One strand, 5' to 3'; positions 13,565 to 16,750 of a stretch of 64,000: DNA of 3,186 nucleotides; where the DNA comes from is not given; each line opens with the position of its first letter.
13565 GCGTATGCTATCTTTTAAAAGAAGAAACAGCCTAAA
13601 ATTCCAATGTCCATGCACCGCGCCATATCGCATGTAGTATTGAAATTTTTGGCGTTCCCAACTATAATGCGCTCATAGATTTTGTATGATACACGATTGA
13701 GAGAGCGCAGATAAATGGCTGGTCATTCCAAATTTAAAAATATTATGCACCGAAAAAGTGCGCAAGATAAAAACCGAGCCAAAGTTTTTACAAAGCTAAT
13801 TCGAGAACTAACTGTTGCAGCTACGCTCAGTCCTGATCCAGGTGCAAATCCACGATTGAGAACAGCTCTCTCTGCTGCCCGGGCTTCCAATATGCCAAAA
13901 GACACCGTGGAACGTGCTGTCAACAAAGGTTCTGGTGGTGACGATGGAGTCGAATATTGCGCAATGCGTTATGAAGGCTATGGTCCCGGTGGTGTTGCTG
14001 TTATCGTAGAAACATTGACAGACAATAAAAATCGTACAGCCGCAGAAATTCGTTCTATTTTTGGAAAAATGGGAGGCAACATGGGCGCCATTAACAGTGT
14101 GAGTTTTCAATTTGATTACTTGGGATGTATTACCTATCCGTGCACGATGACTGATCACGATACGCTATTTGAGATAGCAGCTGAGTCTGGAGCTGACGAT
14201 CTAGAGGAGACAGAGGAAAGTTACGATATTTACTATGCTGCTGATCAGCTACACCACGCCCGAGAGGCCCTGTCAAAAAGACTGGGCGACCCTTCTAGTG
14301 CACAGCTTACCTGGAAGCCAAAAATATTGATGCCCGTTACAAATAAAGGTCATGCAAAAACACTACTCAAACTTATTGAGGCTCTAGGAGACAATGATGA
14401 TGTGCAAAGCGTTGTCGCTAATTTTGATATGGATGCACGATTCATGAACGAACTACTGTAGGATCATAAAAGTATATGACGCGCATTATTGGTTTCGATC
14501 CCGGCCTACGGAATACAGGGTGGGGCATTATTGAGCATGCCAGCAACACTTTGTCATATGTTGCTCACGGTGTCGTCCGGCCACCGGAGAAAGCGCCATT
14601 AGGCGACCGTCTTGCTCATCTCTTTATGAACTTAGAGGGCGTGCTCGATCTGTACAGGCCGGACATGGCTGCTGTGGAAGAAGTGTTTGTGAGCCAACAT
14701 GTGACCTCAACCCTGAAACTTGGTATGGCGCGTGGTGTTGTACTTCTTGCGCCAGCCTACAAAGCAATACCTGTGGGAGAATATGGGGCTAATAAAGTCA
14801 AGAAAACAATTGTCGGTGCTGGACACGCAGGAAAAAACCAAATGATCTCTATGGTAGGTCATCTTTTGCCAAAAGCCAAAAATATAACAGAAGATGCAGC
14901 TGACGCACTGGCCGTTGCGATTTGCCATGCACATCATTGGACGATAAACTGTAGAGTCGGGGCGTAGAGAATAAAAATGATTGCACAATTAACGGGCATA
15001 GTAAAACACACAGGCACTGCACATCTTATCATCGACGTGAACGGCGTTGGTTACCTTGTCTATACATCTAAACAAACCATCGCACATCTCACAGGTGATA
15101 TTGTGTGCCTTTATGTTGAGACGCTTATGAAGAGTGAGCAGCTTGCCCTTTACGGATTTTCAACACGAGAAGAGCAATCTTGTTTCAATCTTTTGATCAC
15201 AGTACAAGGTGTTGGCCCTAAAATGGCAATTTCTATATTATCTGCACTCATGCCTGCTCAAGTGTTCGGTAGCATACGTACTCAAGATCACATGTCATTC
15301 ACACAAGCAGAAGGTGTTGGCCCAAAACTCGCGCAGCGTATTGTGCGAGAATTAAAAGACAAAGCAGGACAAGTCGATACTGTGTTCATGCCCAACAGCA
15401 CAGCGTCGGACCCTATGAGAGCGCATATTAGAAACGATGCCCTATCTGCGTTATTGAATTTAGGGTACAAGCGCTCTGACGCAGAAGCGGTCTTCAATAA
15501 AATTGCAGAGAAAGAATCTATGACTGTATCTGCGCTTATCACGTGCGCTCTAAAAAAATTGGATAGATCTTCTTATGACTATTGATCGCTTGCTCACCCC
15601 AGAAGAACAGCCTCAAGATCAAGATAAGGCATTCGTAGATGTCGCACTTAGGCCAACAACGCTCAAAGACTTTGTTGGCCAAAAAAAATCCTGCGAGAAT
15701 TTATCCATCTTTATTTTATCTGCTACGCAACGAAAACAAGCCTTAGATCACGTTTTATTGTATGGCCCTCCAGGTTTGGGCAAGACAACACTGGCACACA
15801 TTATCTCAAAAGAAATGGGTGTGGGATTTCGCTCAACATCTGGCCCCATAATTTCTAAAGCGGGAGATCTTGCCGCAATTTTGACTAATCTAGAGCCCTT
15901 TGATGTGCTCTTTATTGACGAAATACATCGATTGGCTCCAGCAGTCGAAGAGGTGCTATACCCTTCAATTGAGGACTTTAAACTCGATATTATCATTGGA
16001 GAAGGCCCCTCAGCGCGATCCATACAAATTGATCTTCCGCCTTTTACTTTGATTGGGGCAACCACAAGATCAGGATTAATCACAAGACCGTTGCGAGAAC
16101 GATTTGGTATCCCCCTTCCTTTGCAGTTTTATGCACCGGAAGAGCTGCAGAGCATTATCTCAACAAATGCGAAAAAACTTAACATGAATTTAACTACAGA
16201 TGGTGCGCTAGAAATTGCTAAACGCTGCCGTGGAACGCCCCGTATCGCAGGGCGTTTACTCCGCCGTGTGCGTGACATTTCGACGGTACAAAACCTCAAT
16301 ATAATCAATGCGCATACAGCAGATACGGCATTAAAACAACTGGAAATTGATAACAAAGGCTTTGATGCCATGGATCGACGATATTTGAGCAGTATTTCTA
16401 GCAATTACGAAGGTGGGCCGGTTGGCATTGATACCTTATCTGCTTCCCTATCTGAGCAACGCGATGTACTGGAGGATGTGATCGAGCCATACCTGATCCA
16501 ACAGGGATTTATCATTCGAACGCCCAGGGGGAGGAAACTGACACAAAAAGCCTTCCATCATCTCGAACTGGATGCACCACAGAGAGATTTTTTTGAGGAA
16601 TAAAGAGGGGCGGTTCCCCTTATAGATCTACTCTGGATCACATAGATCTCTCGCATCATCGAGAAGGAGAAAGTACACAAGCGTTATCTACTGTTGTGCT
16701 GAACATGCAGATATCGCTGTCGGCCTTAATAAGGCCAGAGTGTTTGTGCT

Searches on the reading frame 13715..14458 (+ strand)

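Call 42: search_protein_families(library=pfam, proteins=[window:13715-14458:+], max_evalue=0.00001)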
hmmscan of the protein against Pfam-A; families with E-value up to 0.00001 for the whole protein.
window:13715-14458:+ (248 aa): 2 families
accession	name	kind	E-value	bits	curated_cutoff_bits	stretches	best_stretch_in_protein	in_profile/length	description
PF01709.26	Transcrip_reg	-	3.1e-48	163.9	27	1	83-237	3-160/160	TACO1/YebC second and third domain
PF20772.2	TACO1_YebC_N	-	7.7e-28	97.2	36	1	5-74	1-72/73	TACO1/YebC protein N-terminal domain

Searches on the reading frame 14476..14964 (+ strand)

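Call 42: search_protein_families(library=pfam, proteins=[window:14476-14964:+], max_evalue=0.00001)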
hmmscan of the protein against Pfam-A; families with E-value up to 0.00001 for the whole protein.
window:14476-14964:+ (163 aa): 1 family
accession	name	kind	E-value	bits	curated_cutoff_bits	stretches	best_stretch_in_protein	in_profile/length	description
PF02075.23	RuvC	-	1.6e-45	155.1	22.2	1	4-151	1-148/148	Crossover junction endodeoxyribonuclease RuvC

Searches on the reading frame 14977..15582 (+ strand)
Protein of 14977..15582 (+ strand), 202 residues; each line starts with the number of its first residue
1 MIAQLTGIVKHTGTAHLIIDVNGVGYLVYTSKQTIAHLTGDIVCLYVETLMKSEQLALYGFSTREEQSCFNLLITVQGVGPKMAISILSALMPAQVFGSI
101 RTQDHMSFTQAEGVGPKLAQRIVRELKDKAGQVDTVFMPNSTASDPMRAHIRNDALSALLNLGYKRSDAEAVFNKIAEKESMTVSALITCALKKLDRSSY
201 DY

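Call 19: search_protein_families(library=pfam, proteins=[window:14977-15582:+], max_evalue=0.001)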
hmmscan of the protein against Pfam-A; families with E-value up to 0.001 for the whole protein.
window:14977-15582:+ (202 aa): 4 families
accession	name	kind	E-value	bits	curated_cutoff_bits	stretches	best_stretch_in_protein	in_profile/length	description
PF01330.27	RuvA_N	-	3.1e-16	59.6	23.6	1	1-60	1-61/61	RuvA N terminal domain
PF14520.12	HHH_5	-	1.3e-12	48.4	27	1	70-128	1-57/57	Helix-hairpin-helix domain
PF07499.19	RuvA_C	-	4.2e-12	46.8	24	1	152-195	3-46/47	RuvA, C-terminal domain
PF00633.29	HHH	-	2.3e-07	30.7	24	0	73-89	13-29/30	Helix-hairpin-helix motif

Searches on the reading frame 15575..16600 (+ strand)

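Call 19: search_protein_families(library=pfam, proteins=[window:15575-16600:+], max_evalue=0.001)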
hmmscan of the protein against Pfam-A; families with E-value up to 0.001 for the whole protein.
window:15575-16600:+ (342 aa): 11 families
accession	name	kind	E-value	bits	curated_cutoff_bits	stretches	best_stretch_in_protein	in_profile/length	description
PF05496.18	RuvB_N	-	2.2e-76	255.5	27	1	25-180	1-156/159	Holliday junction DNA helicase RuvB P-loop domain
PF05491.19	RuvB_C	-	6e-28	97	24.7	1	261-331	2-72/72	RuvB C-terminal winged helix domain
PF17864.7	AAA_lid_4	-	2.6e-27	94.8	27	1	186-259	1-74/74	RuvB AAA lid domain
PF00004.35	AAA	-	2.6e-20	73.6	21.2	1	60-179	1-125/131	ATPase family associated with various cellular activities (AAA)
PF07728.20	AAA_5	-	1.1e-06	29.2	22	0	59-81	1-23/139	AAA domain (dynein-related subfamily)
PF06068.19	TIP49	-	1.7e-05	24.6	23.8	1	31-87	24-82/347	TIP49 P-loop domain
PF03215.21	Rad17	-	0.00018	22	23.8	1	26-95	14-83/186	Rad17 P-loop domain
PF13191.12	AAA_16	-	0.00022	22.2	32.6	0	48-79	16-46/167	AAA ATPase domain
PF13479.12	AAA_24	-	0.00035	20.9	27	1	60-122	5-78/195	AAA domain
PF00931.28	NB-ARC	-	0.00037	20.3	23.5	0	53-80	14-41/248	NB-ARC domain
PF01078.27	Mg_chelatase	-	0.0007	19.5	20.3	0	58-78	23-43/207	Magnesium chelatase, subunit ChlI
